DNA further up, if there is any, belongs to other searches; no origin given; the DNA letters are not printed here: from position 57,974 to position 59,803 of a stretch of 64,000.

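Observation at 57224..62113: Tandem paralogous ~810-aa membrane proteins combining a Wzy_C (O-antigen ligase) domain with C-terminal TPR arrays: candidate protein O-oligosaccharyltransferases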

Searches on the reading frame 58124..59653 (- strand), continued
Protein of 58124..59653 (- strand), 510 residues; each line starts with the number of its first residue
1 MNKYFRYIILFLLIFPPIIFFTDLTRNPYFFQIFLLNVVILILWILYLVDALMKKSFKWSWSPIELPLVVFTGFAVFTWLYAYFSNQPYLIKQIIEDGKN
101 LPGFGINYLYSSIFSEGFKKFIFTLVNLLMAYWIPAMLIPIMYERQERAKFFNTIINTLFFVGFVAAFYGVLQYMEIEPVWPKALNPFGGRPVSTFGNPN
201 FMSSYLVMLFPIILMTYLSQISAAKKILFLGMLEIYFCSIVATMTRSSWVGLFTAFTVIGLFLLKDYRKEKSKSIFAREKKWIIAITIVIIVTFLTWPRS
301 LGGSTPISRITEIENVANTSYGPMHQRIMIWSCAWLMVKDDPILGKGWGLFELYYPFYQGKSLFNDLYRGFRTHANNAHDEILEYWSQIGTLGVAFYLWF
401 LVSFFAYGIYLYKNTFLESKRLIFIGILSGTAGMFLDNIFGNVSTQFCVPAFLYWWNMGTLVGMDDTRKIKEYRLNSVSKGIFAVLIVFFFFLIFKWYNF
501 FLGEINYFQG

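Call 75: search_protein_families(library=pfam, alignment_id=A6, max_evalue=0.001)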
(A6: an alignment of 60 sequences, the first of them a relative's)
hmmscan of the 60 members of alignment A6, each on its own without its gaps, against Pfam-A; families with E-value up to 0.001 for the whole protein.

A. member 1, P0245 (854 aa): 14 families
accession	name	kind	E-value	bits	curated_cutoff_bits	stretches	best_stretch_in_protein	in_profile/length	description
PF14559.12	TPR_19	-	7e-21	74.8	25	3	751-806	2-57/68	Tetratricopeptide repeat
PF13432.12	TPR_16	-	5.2e-20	72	32.7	2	665-715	13-63/65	Tetratricopeptide repeat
PF13414.12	TPR_11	-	1.5e-18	66.6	26.8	1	586-622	1-37/42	TPR repeat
PF04932.20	Wzy_C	-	1.1e-17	64.7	31.7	1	270-437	2-147/149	O-Antigen ligase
PF13428.12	TPR_14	-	1.7e-17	62.6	23.5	1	583-620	5-42/44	Tetratricopeptide repeat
PF07719.23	TPR_2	-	4.2e-17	61.2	27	0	583-611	5-33/34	Tetratricopeptide repeat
PF13431.12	TPR_17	-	1.7e-15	56.3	24.4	0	671-702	1-32/34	Tetratricopeptide repeat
PF00515.34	TPR_1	-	9.4e-13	47.8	27.8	0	685-716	3-34/34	Tetratricopeptide repeat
PF24575.1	TPR_Slam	-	3.4e-08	34.3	35.2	1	745-828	17-101/104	Surface lipoprotein assembly modifier, N-terminal TPR repeats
PF13181.12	TPR_8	-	4.3e-07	30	25.7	0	811-841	4-34/34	Tetratricopeptide repeat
PF13371.12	TPR_9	-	2.5e-06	27.8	35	0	585-647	1-63/73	Tetratricopeptide repeat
PF13424.12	TPR_12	-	1.3e-05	25.7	30.1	0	583-608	7-32/77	Tetratricopeptide repeat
PF13176.12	TPR_7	-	2.1e-05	24.7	27.9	0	584-607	4-27/36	Tetratricopeptide repeat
PF23914.1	TPR_CcmH_CycH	-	2.2e-05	24.8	42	0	680-718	47-85/158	Cytochrome c-type biogenesis protein H TPR domain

B. families by the number of members that match (of 60 scanned): 46 families (the first 25 are shown)
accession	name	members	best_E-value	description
PF04932.20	Wzy_C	60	1.6e-26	O-Antigen ligase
PF14559.12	TPR_19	49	2.3e-28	Tetratricopeptide repeat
PF13428.12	TPR_14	49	2.6e-24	Tetratricopeptide repeat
PF07719.23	TPR_2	47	1.4e-36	Tetratricopeptide repeat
PF13432.12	TPR_16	42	3.4e-23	Tetratricopeptide repeat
PF13181.12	TPR_8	41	5.2e-30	Tetratricopeptide repeat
PF00515.34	TPR_1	40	1.2e-36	Tetratricopeptide repeat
PF13414.12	TPR_11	38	4e-31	TPR repeat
PF13431.12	TPR_17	37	3.5e-28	Tetratricopeptide repeat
PF13424.12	TPR_12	34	3.5e-22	Tetratricopeptide repeat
PF13174.12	TPR_6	27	2.1e-14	Tetratricopeptide repeat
PF12895.13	ANAPC3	26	1.5e-10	Anaphase-promoting complex, cyclosome, subunit 3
PF13371.12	TPR_9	25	3.3e-16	Tetratricopeptide repeat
PF23914.1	TPR_CcmH_CycH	24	2.9e-11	Cytochrome c-type biogenesis protein H TPR domain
PF13176.12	TPR_7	22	9.3e-18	Tetratricopeptide repeat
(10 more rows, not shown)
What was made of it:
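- On Wzy_C superfamily (Pfam PF04932): 60 of 60 distant relatives also match (call 75).
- The fusion is kept in about 49 of 60 relatives at 20-40% identity (call 75).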

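Call 76: find_encoding_contigs(protein=P0337, flank=7000, max_places=1)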
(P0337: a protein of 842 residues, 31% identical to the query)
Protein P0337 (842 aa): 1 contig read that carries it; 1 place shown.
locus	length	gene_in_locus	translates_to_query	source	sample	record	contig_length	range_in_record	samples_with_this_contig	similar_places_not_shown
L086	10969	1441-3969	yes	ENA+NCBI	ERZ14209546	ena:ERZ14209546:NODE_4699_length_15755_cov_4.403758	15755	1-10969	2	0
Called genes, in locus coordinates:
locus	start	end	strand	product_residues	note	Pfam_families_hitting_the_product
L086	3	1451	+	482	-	?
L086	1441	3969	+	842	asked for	PF04932:Wzy_C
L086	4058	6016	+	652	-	-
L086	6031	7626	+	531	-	-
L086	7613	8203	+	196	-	-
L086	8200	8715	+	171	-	-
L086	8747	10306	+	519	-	PF07660:STN (weak), PF03958:Secretin_N, PF00263:Secretin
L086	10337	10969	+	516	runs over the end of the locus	PF05157:MshEN, PF00437:T2SSE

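Call 77: find_encoding_contigs(protein=P0371, flank=7000, max_places=1)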
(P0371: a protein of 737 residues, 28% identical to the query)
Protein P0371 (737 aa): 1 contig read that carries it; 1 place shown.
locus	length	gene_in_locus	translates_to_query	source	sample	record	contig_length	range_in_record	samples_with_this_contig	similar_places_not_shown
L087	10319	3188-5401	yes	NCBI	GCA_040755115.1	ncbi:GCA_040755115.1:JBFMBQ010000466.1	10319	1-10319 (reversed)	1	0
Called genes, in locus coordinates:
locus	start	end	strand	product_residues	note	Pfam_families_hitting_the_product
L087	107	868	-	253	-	PF12679:ABC2_membrane_2 (weak)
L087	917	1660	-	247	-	PF00005:ABC_tran, PF13304:AAA_21 (weak)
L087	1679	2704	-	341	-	-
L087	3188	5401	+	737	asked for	PF04932:Wzy_C, PF13424:TPR_12 (weak), PF00515:TPR_1, PF07719:TPR_2 (weak), PF13181:TPR_8 (weak), PF13424:TPR_12 (weak), PF13414:TPR_11, PF13432:TPR_16, +18 more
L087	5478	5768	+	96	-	PF18765:Polbeta, PF01909:NTP_transf_2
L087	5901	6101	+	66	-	PF01934:HepT-like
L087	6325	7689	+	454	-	PF03958:Secretin_N (faint), PF07660:STN (weak), PF00263:Secretin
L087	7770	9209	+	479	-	PF00089:Trypsin, PF13365:Trypsin_2, PF00595:PDZ, PF13180:PDZ_2, PF17820:PDZ_6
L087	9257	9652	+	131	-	PF00072:Response_reg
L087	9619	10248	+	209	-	PF18780:HNH_repeat (faint)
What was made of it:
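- On TfpO/TfpM/PglS pilin-specific O-OTases: Secretin genes lie near two distant relatives (calls 76, 77).
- Tried and rejected: A pilin-linkage hypothesis was prompted by secretin genes next to two distant relatives (calls 76, 77).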

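Call 92: list_cluster_members(proteins=[P0245, P0250, P0256, P0260, P0271, P0283, P0288, P0302, P0327, P0335])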
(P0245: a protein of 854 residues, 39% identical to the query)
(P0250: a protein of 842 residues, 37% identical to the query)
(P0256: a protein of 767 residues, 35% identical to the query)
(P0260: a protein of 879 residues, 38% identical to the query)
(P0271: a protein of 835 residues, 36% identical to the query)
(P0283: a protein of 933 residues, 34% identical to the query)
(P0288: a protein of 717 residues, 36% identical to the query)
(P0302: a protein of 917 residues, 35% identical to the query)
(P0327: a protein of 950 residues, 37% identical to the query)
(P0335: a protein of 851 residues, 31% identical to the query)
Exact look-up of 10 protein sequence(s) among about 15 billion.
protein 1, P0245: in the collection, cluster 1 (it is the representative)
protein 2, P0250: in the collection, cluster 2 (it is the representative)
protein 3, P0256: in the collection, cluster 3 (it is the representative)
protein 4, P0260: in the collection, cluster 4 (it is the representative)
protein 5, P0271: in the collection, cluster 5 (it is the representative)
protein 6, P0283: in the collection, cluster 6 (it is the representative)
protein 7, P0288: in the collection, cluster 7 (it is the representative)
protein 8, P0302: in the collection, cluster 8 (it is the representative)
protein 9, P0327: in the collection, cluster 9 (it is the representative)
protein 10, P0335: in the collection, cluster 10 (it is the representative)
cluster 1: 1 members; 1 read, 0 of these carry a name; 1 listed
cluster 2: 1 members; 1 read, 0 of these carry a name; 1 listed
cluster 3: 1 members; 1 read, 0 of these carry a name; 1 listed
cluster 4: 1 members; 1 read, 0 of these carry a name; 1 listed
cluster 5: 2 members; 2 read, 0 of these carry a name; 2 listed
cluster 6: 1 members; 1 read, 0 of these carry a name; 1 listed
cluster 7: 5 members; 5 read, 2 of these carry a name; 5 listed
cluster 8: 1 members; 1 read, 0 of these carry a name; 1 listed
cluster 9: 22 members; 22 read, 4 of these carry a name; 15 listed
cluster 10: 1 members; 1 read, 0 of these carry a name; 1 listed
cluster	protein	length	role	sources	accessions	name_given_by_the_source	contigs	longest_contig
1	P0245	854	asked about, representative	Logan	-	-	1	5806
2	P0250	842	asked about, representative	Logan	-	-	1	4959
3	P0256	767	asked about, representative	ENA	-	-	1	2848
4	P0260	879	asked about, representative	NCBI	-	-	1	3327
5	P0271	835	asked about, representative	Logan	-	-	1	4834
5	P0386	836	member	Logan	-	-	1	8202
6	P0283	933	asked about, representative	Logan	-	-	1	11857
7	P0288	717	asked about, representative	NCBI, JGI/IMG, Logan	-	O-antigen ligase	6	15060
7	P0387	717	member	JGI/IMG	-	O-antigen ligase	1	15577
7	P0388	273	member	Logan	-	-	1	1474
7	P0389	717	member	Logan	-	-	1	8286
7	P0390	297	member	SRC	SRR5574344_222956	-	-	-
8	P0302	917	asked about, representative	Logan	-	-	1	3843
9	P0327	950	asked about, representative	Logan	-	-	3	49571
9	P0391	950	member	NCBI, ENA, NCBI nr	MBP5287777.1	MAG: tetratricopeptide repeat protein [Elusimicrobiales bacterium] | tetratricopeptide repeat protein [Elusimicrobiales bacterium]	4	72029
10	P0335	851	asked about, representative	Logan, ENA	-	-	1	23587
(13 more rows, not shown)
